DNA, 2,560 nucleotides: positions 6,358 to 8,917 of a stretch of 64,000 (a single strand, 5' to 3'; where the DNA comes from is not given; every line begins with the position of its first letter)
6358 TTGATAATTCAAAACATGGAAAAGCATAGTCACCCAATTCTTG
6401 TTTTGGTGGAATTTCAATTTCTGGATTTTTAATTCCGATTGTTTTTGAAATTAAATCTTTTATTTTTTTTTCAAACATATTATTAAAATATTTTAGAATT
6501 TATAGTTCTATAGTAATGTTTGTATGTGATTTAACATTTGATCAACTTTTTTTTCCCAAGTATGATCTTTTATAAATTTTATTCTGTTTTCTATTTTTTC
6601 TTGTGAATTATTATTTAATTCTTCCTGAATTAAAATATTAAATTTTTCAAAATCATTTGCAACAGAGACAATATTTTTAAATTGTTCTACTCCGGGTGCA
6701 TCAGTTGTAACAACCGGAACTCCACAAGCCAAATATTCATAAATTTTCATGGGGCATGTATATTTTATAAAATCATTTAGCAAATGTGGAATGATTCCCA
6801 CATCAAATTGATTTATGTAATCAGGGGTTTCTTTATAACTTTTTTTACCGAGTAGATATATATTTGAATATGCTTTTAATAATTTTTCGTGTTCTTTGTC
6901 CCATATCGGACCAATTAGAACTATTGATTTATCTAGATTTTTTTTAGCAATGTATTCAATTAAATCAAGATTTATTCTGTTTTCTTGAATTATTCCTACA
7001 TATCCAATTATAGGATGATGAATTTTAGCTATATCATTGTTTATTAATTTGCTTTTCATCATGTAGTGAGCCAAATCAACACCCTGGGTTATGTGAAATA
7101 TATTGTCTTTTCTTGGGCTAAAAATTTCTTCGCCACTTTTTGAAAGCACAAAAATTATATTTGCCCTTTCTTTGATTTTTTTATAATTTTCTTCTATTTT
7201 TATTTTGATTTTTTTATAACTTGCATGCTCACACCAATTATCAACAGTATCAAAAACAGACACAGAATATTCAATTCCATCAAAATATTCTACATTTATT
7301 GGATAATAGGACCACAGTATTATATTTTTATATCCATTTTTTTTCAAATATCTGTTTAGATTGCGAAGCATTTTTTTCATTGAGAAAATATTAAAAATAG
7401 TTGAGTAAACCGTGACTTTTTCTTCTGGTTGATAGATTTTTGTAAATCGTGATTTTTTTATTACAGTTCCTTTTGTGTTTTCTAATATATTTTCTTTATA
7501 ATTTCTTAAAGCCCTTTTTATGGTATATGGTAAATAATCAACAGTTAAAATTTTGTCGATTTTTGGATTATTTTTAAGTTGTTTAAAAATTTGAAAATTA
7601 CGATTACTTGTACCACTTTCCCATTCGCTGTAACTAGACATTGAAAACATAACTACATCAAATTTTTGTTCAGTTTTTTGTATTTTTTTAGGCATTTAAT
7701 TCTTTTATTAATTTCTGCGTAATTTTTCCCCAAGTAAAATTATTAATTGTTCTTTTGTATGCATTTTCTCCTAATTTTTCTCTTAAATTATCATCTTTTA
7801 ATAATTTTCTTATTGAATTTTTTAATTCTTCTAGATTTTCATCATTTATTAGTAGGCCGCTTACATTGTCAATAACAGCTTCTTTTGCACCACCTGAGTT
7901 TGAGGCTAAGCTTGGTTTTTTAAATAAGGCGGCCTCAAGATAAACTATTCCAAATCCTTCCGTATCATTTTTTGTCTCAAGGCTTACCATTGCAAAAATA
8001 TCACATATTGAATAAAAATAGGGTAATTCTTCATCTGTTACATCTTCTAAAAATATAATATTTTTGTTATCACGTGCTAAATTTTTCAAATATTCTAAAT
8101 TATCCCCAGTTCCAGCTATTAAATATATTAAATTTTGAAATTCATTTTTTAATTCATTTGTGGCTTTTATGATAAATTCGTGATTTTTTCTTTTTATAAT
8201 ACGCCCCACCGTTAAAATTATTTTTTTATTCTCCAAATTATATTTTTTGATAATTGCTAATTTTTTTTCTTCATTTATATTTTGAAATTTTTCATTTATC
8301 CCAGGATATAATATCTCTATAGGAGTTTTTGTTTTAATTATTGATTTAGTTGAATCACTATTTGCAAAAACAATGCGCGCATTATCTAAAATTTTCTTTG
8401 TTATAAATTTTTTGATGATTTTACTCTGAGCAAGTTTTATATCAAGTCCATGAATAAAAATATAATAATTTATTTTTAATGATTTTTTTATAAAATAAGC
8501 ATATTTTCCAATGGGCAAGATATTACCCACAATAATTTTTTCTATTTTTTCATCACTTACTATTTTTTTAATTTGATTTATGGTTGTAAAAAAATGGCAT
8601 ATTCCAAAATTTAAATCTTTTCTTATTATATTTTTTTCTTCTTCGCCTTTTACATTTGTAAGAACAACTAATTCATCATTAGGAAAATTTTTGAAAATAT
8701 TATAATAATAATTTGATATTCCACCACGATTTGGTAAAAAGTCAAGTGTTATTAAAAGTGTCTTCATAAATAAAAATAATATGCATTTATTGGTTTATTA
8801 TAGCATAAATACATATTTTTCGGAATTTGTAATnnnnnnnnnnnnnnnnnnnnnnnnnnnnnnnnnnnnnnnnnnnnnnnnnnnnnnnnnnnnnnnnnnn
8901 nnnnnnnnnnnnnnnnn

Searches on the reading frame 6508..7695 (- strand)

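Call 13: search_protein_families(library=pfam, proteins=[window:6508-7695:-], max_evalue=0.01)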
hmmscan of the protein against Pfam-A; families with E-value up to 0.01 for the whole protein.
window:6508-7695:- (395 aa): 3 families
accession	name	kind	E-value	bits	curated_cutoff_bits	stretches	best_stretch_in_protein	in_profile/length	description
PF13692.12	Glyco_trans_1_4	-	3.1e-12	47.4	27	1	228-338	2-113/142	Glycosyl transferases group 1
PF13524.12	Glyco_trans_1_2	-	2.4e-10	41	25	1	251-389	10-144/144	Glycosyl transferase-like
PF00534.26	Glycos_transf_1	-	1.4e-07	31.6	26.4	1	229-338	17-129/172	Glycosyl transferases group 1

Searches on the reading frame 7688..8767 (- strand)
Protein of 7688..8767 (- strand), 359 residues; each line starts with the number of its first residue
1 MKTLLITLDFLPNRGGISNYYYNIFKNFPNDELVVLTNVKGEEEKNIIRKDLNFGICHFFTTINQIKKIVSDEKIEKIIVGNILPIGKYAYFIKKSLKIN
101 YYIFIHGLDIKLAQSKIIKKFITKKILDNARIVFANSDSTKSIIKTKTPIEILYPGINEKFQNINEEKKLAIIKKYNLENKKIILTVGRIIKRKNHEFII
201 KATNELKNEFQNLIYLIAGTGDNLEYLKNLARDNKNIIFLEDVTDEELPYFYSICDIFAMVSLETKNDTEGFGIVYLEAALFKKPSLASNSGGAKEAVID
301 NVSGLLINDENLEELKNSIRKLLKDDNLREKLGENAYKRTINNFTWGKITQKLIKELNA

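Call 13: search_protein_families(library=pfam, proteins=[window:7688-8767:-], max_evalue=0.01)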
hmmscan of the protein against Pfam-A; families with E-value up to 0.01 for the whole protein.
window:7688-8767:- (359 aa): 4 families
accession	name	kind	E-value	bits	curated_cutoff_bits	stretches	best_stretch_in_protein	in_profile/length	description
PF00534.26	Glycos_transf_1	-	1.2e-39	136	26.4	1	172-339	5-172/172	Glycosyl transferases group 1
PF13692.12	Glyco_trans_1_4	-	3.6e-26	92.6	27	1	182-325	2-142/142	Glycosyl transferases group 1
PF13524.12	Glyco_trans_1_2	-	6.6e-07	29.8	25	1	214-354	16-143/144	Glycosyl transferase-like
PF13439.12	Glyco_transf_4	-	4.3e-06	27.3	28.5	1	15-159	2-168/170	Glycosyltransferase Family 4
